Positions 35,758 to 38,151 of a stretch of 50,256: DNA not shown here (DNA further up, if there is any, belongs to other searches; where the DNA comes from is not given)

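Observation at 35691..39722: Candidate undescribed defence operon: XRE | HKD-nuclease-TM, 219-aa unknown, HTH-SF2 helicase, 77-aa Cys/His protein, next to type I R-M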

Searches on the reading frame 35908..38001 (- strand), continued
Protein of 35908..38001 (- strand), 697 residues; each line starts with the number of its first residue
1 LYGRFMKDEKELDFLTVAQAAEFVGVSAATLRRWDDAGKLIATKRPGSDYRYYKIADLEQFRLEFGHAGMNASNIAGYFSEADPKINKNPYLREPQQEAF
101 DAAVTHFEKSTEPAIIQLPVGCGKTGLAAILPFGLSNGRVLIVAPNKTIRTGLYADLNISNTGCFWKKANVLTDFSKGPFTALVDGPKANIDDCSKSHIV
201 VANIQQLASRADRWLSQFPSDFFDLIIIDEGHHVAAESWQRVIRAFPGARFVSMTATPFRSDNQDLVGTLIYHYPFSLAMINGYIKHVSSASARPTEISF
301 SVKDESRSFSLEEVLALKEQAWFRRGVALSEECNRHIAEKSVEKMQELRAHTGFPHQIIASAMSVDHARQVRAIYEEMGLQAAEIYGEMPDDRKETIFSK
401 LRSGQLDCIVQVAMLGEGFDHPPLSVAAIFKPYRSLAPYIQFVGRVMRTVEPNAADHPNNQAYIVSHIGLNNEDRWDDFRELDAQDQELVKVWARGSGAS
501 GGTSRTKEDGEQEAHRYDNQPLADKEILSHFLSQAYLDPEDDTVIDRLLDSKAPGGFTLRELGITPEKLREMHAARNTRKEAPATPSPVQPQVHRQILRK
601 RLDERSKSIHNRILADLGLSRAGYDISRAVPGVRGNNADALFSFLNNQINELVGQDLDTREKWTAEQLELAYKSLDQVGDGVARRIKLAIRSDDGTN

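Call 44: search_dna_similar(query=window:35908-38001:-, collection=plasmids, mode=protein, max_rows=25)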
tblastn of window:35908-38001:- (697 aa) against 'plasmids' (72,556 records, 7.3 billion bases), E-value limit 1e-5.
Records with a match: 334; places in all: 358; records where one place covers at least 80% of the query: 37.
Best place of each record, by identity: <60% 334.
By first word of the organism name: Pseudomonas 30; Klebsiella 21; Escherichia 17; Nostoc 15; Rhizobium 13; Streptomyces 13; Bacillus 10; Salmonella 9; Acinetobacter 6; Rhodococcus 5; and 113 more.
By predicted mobility (MOB-suite, as given by PLSDB): non-mobilizable 193; conjugative 79; mobilizable 62.
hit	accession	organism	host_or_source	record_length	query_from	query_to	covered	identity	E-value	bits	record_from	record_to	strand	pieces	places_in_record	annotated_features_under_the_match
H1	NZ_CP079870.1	Mycobacterium sp. SMC-4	Homo sapiens,sputum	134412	6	682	97%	52.5%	0e+0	699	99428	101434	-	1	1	DEAD/DEAH box helicase family protein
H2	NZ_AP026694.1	Rhodococcus qingshengii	cruid oil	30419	5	692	99%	51.7%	0e+0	699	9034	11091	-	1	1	DEAD/DEAH box helicase family protein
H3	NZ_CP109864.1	Paracoccus aminovorans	bacteria,human fecal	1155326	13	687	97%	52.6%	0e+0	703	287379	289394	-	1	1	record has no annotation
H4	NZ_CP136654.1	Rhodococcus qingshengii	cell culture,soil from Antarctica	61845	5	690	98%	51.1%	0e+0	694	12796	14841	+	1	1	DEAD/DEAH box helicase family protein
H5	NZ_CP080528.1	Mesorhizobium sp. AR07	Oxytropis sp.,Cell culture,root nodule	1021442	13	696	98%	50.4%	0e+0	687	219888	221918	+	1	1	record has no annotation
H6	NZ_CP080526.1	Mesorhizobium sp. AR07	Oxytropis sp.,Cell culture,root nodule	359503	13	696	98%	50.2%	0e+0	688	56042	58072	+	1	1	DEAD/DEAH box helicase family protein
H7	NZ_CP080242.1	Polymorphobacter sp. PAMC 29334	Megaspora,lichen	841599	13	465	65%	58.1%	3e-175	562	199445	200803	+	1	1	DEAD/DEAH box helicase family protein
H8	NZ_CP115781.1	Paracoccus aerodenitrificans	cell culture,sediment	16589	13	687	97%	38.8%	1e-148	485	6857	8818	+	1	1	DEAD/DEAH box helicase family protein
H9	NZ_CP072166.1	Rhizobium sp. B21/90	Himalayan blackberry,cell culture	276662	65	697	91%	40.6%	1e-148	485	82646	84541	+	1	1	DEAD/DEAH box helicase family protein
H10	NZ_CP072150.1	Rhizobium sp. K1/93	Himalayan blackberry,cell culture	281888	65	697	91%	40.4%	2e-147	482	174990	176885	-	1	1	DEAD/DEAH box helicase family protein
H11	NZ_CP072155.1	Rhizobium sp. K15/93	Himalayan blackberry,cell culture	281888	65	697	91%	40.4%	2e-147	482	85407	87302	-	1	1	DEAD/DEAH box helicase family protein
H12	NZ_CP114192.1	Aminobacter sp. NyZ550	-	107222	71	689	89%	40.1%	1e-145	477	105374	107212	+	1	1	none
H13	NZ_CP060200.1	Aminobacter sp. MDW-2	cell culture,soil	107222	71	689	89%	40.1%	1e-145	477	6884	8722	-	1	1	DEAD/DEAH box helicase family protein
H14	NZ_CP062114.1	Aminobacter sp. SR38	bacterial pure culture,soil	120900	71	689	89%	40.1%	1e-145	477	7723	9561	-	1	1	DEAD/DEAH box helicase family protein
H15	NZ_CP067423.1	Skermanella sp. TT6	Homo sapiens,single cell,skin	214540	71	689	89%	40.1%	1e-145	477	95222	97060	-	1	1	DEAD/DEAH box helicase family protein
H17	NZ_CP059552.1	Acinetobacter seifertii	Brewery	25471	75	682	87%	34.8%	8e-96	332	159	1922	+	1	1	DEAD/DEAH box helicase family protein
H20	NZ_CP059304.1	Acinetobacter baumannii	Homo sapiens,blood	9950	73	694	89%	32.8%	4e-87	306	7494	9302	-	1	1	DEAD/DEAH box helicase family protein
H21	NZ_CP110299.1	Xanthomonas citri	Phaseolus vulgaris,cell culture,leaf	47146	79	686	87%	33.3%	1e-88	311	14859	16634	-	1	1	DEAD/DEAH box helicase family protein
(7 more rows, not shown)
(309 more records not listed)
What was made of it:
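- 35908..37986 (-): Cassette B: G3, a MerR/excisionase-type HTH fused to an SF2 helicase. The HTH is at 37813-37962, the helicase core at 36646-37728 (DEGH at 37306-37317), and the conserved C-terminal tail at 35911-36645. 37 plasmid records hold a match covering at least 80% of its length (call 44).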

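Call 45: search_dna_similar(query=window:35908-38001:-, collection=phages, mode=protein, max_rows=15)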
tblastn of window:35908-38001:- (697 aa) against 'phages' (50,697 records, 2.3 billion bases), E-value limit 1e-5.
Records with a match: 606; places in all: 606; records where one place covers at least 80% of the query: 0.
Best place of each record, by identity: <60% 606.
By first word of the organism name: Vibrio 116; Streptococcus 70; Staphylococcus 55; Mycobacterium 39; Lactobacillus 30; Bacillus 23; Bacteriophage 21; Klebsiella 21; Gordonia 19; Rhizobium 17; and 49 more.
By host as written in the record: - 140; Staphylococcus aureus 25; Mycobacterium smegmatis mc2 155 19; Streptococcus thermophilus 14; Klebsiella pneumoniae 12; Gordonia terrae 3612 11; Lactobacillus plantarum 11; Vibrio crassostreae 9; and 214 more.
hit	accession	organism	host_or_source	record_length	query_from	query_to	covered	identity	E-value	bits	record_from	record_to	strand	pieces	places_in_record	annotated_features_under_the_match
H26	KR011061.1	Skermania phage SPI1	Skermania piniformis NM40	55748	92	484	56%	27.0%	3e-19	99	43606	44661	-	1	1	putative helicase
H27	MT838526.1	Bacteriophage sp.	human fecal samples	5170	88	475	56%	26.8%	1e-22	109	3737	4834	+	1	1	record has no annotation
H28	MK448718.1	Streptococcus phage Javan253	Streptococcus henryi DSM_19005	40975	92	456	52%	27.6%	7e-23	110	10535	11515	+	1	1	DNA helicase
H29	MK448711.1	Streptococcus phage Javan235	Streptococcus gallolyticus UCN34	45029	92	451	52%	27.9%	2e-27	125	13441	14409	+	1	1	DNA helicase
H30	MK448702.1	Streptococcus phage Javan199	Streptococcus equinus 2B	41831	92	451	52%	27.9%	2e-27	125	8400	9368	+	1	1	DNA helicase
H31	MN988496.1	Rhizobium phage RHph_TM3_3_14B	Rhizobium etli T3_14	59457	51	448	57%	24.8%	1e-15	88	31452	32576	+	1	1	ATP-dependent RNA-DNA and DNA-DNA helicase protein | HNH endonuclease protein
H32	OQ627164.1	Streptococcus phage phiKSM96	Streptococcus mutans KSM96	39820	92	456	52%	27.0%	5e-24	114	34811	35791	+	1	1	DEAD/DEAH box helicase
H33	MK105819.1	Synechococcus phage S-H1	Synechococcus sp. WH 7803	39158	133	488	51%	27.5%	4e-22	108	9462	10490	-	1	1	hypothetical protein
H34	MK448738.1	Streptococcus phage Javan355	Streptococcus oralis DD24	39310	92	465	54%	25.8%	5e-22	108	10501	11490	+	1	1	DNA helicase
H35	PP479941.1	Faecalibacterium phage Aster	Faecalibacterium sp. HTF-238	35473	67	456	56%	24.7%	1e-17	94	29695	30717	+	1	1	hypothetical protein (x2)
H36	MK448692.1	Streptococcus phage Javan173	Streptococcus entericus DSM_14446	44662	92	448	51%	26.8%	9e-24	113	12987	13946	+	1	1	DNA helicase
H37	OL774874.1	Streptococcus phage MissE1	Streptococcus mitis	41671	92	448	51%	26.8%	3e-22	108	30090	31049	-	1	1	DEAD/DEAH box helicase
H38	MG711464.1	Faecalibacterium phage FP_Lugh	Faecalibacterium prausnitzii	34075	92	451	52%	26.5%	1e-20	103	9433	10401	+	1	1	SSL2 helicase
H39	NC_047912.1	Faecalibacterium phage FP_Lugh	Faecalibacterium prausnitzii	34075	92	451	52%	26.5%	1e-20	103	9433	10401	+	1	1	DNA helicase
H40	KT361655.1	Paenibacillus phage Hayley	Paenibacillus larvae NRRL 2605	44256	92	448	51%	26.7%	5e-22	108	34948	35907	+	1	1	DEAD/DEAH box helicase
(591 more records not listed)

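Call 46: get_annotated_region(hit=H2, flank=6000)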
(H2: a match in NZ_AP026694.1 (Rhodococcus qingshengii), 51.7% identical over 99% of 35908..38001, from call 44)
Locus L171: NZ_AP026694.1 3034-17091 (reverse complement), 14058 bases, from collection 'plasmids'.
description: Rhodococcus qingshengii strain N9T-4 plasmid pN9T4-3, complete sequence
organism: Rhodococcus qingshengii (NCBI taxid 334542)
taxonomy: Bacteria; Actinomycetota; Actinomycetes; Mycobacteriales; Nocardiaceae; Rhodococcus; Rhodococcus qingshengii
host: -; source: cruid oil; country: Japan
typing (MOB-suite, as given by PLSDB): non-mobilizable; replicon rep_cluster_1626
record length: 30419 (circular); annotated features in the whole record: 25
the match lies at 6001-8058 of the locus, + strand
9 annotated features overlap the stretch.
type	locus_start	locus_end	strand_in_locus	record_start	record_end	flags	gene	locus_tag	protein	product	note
CDS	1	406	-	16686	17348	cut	-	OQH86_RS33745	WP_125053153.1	sigma factor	GO:0006352 - DNA-templated transcription initiation [Evidence IEA]; GO:0006355 - regulation of DNA-templated ...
CDS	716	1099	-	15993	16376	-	-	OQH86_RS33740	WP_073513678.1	hypothetical protein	-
CDS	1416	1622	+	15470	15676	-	-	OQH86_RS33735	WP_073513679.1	hypothetical protein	-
CDS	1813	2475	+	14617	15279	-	-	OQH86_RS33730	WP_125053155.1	GNAT family N-acyltransferase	-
CDS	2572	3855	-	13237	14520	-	-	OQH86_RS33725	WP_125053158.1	IS256 family transposase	-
CDS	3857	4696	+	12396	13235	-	-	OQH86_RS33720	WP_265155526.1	ThiF family adenylyltransferase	-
CDS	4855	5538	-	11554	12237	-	-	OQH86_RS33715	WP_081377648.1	recombinase family protein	GO:0006310 - DNA recombination [Evidence IEA]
CDS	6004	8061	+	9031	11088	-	-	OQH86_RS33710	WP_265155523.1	DEAD/DEAH box helicase family protein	-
CDS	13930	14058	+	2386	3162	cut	-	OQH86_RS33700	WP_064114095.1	ParA family protein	-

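Call 47: get_annotated_region(hit=H20, flank=8000)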
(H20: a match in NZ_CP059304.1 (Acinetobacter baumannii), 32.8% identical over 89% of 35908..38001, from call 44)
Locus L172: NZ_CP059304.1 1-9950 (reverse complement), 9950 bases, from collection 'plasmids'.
description: Acinetobacter baumannii strain AC1633 plasmid pAC1633-3, complete sequence
organism: Acinetobacter baumannii (NCBI taxid 470)
taxonomy: Bacteria; Pseudomonadota; Gammaproteobacteria; Moraxellales; Moraxellaceae; Acinetobacter; Acinetobacter baumannii
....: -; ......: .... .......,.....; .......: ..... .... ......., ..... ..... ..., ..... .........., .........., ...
typing (MOB-suite, as given by PLSDB): mobilizable; replicon rep_cluster_1283; relaxase MOBQ
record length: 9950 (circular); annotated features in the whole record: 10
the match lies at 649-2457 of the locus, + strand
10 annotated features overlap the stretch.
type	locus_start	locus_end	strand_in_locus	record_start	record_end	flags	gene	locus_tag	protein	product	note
CDS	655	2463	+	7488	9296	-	-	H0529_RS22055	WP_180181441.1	DEAD/DEAH box helicase family protein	-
CDS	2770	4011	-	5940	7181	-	-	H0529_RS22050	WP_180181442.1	HipA domain-containing protein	-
CDS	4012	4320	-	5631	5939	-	-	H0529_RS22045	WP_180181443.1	helix-turn-helix domain-containing protein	-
CDS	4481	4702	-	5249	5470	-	-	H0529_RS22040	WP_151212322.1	hypothetical protein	-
CDS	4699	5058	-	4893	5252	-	-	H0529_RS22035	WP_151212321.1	hypothetical protein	-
CDS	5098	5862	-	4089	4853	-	-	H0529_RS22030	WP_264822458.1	MobA/MobL family protein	-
CDS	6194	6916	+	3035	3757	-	-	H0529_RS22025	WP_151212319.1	hypothetical protein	-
CDS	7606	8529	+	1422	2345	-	repM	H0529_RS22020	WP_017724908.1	replication initiation protein RepM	GO:0006270 - DNA replication initiation [Evidence IEA]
CDS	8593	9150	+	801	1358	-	-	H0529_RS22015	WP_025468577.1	plasmid replication DNA-binding protein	-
CDS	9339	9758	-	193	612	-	-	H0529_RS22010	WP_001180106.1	SMI1/KNR4 family protein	GO:0042546 - cell wall biogenesis [Evidence IEA]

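Call 54: search_solved_structures(query=A1, max_evalue=0.001)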
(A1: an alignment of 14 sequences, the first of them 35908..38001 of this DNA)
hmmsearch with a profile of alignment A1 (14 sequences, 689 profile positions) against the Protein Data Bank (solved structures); distinct sequences matched with E-value up to 0.001: 28.
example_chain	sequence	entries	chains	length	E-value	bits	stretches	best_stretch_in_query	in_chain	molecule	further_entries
6jde_B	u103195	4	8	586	4.5e-22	81.8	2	350-444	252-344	Putative DNA repair helicase RadD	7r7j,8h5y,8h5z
7clg_A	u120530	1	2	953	3.2e-16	62.4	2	190-262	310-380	Putative helicase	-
3h1t_A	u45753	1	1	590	5.4e-13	51.8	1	197-440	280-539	Type I site-specific restriction-modification system, R (Restriction) subunit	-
6p4f_A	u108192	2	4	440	4.7e-10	42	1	218-447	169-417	DNA-dependent ATPase XPBII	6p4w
5tnu_A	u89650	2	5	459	5.7e-10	41.8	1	218-447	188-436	DNA-dependent ATPase XPBII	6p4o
6p66_A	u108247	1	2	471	1.8e-08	36.8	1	218-444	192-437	DNA repair protein RAD25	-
2fwr_A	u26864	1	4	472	1.9e-08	36.8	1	218-444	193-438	DNA repair protein RAD25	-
9ga3_E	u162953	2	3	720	3e-08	36.1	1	342-446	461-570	UvrABC system protein B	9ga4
1c4o_A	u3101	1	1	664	5.6e-08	35.2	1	340-444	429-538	DNA NUCLEOTIDE EXCISION REPAIR ENZYME UVRB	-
1d2m_A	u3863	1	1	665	5.7e-08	35.2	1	340-444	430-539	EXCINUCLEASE ABC SUBUNIT B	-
9gy7_E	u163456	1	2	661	2.5e-07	33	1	360-446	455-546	UvrABC system protein B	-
6o8h_A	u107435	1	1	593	1.1e-06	30.9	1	363-444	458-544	UvrABC system protein B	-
6o8g_A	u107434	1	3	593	1.3e-06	30.7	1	363-444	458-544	UvrABC system protein B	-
6o8e_A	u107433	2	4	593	1.3e-06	30.7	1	363-444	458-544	UvrABC system protein B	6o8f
1t5l_A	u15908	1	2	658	1.3e-06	30.6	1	363-444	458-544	UvrABC system protein B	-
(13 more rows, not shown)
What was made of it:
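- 35908..37986 (-): The nearest solved relatives are RadD, SauUSI and HsdR (call 54).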

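Call 58: search_protein_families(library=pfam, alignment_id=A4, max_evalue=0.00001)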
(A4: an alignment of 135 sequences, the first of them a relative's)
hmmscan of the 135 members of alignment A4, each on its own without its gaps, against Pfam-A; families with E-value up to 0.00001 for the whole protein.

A. member 1, L005:2925-3743:- (272 aa): 1 family
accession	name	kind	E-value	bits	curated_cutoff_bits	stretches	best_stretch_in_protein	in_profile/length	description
PF12705.13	PDDEXK_1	-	2e-11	44.8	22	1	127-265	116-244/247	PD-(D/E)XK nuclease superfamily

B. families by the number of members that match (of 135 scanned): 74 families (the first 25 are shown)
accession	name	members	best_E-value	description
PF02661.23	Fic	6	1.3e-11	Fic/DOC family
PF13744.12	HTH_37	5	2.8e-21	Helix-turn-helix domain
PF14350.11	Beta_protein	2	6.1e-64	Beta protein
PF08878.16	HamA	2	6.7e-46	HamA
PF00239.26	Resolvase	2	3e-37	Resolvase, N terminal domain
PF00763.28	THF_DHG_CYH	2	1.4e-33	Tetrahydrofolate dehydrogenase/cyclohydrolase, catalytic domain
PF13286.11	HD_assoc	2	4.6e-18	Phosphohydrolase-associated domain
PF02463.25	SMC_N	2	2.1e-09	RecF/RecN/SMC N terminal domain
PF13540.12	RCC1_2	1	3.5e-103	Regulator of chromosome condensation (RCC1) repeat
PF20473.4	MmeI_Mtase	1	2.6e-83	MmeI, DNA-methyltransferase domain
PF00145.23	DNA_methylase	1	1.7e-65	C-5 cytosine-specific DNA methylase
PF25390.1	WD40_RLD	1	1.3e-59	RCC1-like domain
PF01610.23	DDE_Tnp_ISL3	1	7.3e-56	Transposase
PF20466.3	MmeI_TRD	1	8.7e-54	MmeI, target recognition domain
PF02481.21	DNA_processg_A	1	4.8e-40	DNA recombination-mediator protein A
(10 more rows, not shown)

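Call 59: search_protein_families(library=padloc, alignment_id=A4, max_evalue=1e-10)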
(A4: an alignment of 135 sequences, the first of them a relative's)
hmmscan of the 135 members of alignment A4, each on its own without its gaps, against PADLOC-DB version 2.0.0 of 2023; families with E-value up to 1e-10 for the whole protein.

A. member 1, L005:2925-3743:- (272 aa): 0 families

B. families by the number of members that match (of 135 scanned): 178 families (the first 25 are shown)
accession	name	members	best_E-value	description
PDLC04836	PDC-S04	6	1e-19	-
PDLC03963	SoFic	6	3.4e-16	-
PDLC04837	PDC-S04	3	1.8e-11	-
PDLC02374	dGTPase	2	1.3e-138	-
PDLC03983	PD-Lambda-2_C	2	3e-49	-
PDLC03984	PD-Lambda-2_C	2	1.6e-43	-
PDLC04772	PDC-M68A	2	6.4e-20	-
PDLC00217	KwaA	2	6e-18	Unknown function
PDLC00212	KwaA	2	9.8e-18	Unknown function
PDLC00208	KwaA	2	8.5e-17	Unknown function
PDLC01997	SAVED1--SAVED_HNH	2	2.3e-15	-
PDLC00739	Effector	2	3.1e-15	Endonuclease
PDLC00213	KwaA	2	5.8e-14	Unknown function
PDLC00746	Effector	2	7.9e-13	Endonuclease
PDLC03598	REase_MTase_IIG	1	0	Type IIG restriction enzyme-methyltransferase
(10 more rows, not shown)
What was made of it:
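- Neighbours include SoFic (x6), dGTPase, PD-Lambda-2, KwaA, SAVED-HNH, HamA, a type IIG R-M enzyme, GmrSD, DruM and mad3 (calls 58, 59).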

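Call 87: get_annotated_region(hit=H9, flank=1500)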
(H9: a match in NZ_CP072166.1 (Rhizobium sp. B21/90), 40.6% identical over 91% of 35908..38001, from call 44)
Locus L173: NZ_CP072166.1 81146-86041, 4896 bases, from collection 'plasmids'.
description: Rhizobium sp. B21/90 plasmid unnamed2, complete sequence
organism: Rhizobium sp. B21/90 (NCBI taxid 2819993)
taxonomy: Bacteria; Pseudomonadota; Alphaproteobacteria; Hyphomicrobiales; Rhizobiaceae; Rhizobium; Rhizobium sp. B21/90
host: -; source: Himalayan blackberry,cell culture; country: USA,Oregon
typing (MOB-suite, as given by PLSDB): conjugative; relaxase MOBQ; mating-pair formation MPF_T
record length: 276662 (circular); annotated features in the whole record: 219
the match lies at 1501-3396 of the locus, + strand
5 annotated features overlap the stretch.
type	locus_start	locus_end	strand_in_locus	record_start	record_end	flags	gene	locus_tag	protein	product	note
CDS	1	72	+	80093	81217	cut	-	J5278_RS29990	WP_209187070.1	IS5 family transposase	-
CDS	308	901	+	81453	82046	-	-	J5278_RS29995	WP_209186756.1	hypothetical protein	-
CDS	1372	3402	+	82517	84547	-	-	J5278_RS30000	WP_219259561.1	DEAD/DEAH box helicase family protein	-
CDS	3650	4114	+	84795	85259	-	-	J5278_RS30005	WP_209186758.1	hypothetical protein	-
CDS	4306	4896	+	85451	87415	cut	-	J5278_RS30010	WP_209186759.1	ATP-binding protein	-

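Call 88: get_annotated_region(hit=H13, flank=1500)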
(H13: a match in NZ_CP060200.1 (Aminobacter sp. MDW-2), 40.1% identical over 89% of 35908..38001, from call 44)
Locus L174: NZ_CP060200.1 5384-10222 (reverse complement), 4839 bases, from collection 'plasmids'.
description: Aminobacter sp. MDW-2 plasmid pMDW3, complete sequence
organism: Aminobacter sp. MDW-2 (NCBI taxid 2666139)
taxonomy: Bacteria; Pseudomonadota; Alphaproteobacteria; Hyphomicrobiales; Phyllobacteriaceae; Aminobacter; Aminobacter sp. MDW-2
host: -; source: cell culture,soil; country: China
typing (MOB-suite, as given by PLSDB): non-mobilizable
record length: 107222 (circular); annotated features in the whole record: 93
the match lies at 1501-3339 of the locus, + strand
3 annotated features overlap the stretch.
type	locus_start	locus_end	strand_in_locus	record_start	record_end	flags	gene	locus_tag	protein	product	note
CDS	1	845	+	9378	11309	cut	traG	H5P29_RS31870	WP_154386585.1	Ti-type conjugative transfer system protein TraG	-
CDS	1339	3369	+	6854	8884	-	-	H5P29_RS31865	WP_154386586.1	DEAD/DEAH box helicase family protein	-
CDS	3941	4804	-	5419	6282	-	-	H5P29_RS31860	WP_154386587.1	exonuclease domain-containing protein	-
